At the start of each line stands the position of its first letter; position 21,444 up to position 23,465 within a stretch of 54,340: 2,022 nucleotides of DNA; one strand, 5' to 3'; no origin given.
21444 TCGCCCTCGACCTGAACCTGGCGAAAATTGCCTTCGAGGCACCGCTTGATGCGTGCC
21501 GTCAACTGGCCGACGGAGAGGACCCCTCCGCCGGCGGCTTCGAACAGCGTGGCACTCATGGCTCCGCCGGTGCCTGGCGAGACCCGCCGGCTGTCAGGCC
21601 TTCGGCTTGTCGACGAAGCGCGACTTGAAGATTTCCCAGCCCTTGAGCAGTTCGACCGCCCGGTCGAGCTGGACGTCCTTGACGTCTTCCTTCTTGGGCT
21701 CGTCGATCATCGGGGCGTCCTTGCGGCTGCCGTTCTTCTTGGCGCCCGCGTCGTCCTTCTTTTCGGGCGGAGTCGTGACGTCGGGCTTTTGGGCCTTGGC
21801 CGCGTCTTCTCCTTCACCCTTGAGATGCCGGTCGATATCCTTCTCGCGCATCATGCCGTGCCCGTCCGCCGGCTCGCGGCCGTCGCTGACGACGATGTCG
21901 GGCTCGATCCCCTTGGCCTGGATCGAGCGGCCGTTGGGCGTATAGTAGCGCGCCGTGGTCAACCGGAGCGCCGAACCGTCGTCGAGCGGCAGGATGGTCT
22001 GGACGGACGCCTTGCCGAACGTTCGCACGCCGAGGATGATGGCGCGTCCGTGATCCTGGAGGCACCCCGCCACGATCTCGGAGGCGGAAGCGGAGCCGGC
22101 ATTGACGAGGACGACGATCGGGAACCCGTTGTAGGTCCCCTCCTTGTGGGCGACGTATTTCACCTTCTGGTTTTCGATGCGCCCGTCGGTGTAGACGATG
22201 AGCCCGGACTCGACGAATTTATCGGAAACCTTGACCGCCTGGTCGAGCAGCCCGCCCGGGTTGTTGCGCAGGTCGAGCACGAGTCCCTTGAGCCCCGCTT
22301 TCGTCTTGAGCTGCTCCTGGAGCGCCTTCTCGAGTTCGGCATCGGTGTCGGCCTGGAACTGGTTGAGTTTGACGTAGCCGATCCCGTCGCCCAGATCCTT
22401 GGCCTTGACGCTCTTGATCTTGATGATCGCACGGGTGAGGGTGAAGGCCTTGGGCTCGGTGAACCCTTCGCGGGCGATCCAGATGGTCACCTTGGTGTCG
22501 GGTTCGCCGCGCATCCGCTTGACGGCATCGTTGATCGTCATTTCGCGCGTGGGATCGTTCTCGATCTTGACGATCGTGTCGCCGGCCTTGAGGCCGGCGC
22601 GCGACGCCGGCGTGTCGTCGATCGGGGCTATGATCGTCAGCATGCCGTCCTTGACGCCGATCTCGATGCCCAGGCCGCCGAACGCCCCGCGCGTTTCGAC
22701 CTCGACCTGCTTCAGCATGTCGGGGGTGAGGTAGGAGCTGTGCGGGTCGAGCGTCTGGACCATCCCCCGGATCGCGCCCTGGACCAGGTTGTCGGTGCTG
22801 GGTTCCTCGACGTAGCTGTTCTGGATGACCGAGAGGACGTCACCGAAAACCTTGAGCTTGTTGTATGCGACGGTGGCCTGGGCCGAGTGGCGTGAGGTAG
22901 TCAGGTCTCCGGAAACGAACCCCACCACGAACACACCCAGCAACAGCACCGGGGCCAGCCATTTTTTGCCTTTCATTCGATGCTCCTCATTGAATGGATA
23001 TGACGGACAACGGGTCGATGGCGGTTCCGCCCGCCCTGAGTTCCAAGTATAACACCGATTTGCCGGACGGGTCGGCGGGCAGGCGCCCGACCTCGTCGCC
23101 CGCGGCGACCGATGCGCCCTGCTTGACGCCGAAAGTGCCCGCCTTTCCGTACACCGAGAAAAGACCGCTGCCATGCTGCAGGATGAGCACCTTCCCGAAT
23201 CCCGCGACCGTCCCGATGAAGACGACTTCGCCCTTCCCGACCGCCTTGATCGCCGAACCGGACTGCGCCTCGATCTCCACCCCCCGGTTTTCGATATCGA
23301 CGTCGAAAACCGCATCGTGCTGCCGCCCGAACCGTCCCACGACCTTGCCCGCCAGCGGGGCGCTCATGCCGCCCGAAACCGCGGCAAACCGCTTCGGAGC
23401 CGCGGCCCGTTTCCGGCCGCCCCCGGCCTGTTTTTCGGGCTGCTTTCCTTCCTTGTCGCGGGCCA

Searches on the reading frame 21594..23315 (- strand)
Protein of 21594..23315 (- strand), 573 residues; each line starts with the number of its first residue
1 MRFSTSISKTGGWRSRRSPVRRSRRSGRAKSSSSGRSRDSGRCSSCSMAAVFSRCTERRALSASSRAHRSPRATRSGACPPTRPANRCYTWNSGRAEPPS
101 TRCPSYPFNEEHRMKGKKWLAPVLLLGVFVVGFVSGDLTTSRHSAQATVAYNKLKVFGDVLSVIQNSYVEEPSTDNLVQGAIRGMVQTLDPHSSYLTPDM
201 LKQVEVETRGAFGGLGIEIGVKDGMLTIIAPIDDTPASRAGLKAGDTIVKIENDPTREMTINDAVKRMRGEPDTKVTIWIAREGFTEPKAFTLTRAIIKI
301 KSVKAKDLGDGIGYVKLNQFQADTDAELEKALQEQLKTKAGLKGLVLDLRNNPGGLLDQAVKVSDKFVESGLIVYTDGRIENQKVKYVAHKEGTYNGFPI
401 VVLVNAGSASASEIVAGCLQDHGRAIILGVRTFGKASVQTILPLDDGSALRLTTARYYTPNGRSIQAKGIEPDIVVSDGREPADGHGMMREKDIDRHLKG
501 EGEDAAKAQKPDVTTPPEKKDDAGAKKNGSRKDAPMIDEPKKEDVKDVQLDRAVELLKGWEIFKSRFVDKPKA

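Call 21: search_protein_families(library=pfam, proteins=[window:21594-23315:-], max_evalue=0.00001)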
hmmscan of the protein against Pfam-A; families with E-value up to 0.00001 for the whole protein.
window:21594-23315:- (573 aa): 5 families
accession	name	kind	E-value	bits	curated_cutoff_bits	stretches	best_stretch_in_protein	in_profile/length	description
PF03572.23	Peptidase_S41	-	4.5e-58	195.9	24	1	312-476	2-165/165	Peptidase family S41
PF22694.1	CtpB_N-like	-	3.9e-10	40.5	27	1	145-196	29-81/85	Activating protease CtpB N-terminal domain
PF17820.7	PDZ_6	-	8.3e-09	35.5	27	1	230-282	4-54/54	PDZ domain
PF13180.12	PDZ_2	-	1.7e-07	31.8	27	1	213-284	1-71/80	PDZ domain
PF00595.29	PDZ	-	2.1e-07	31.7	23.2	1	211-278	8-78/81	PDZ domain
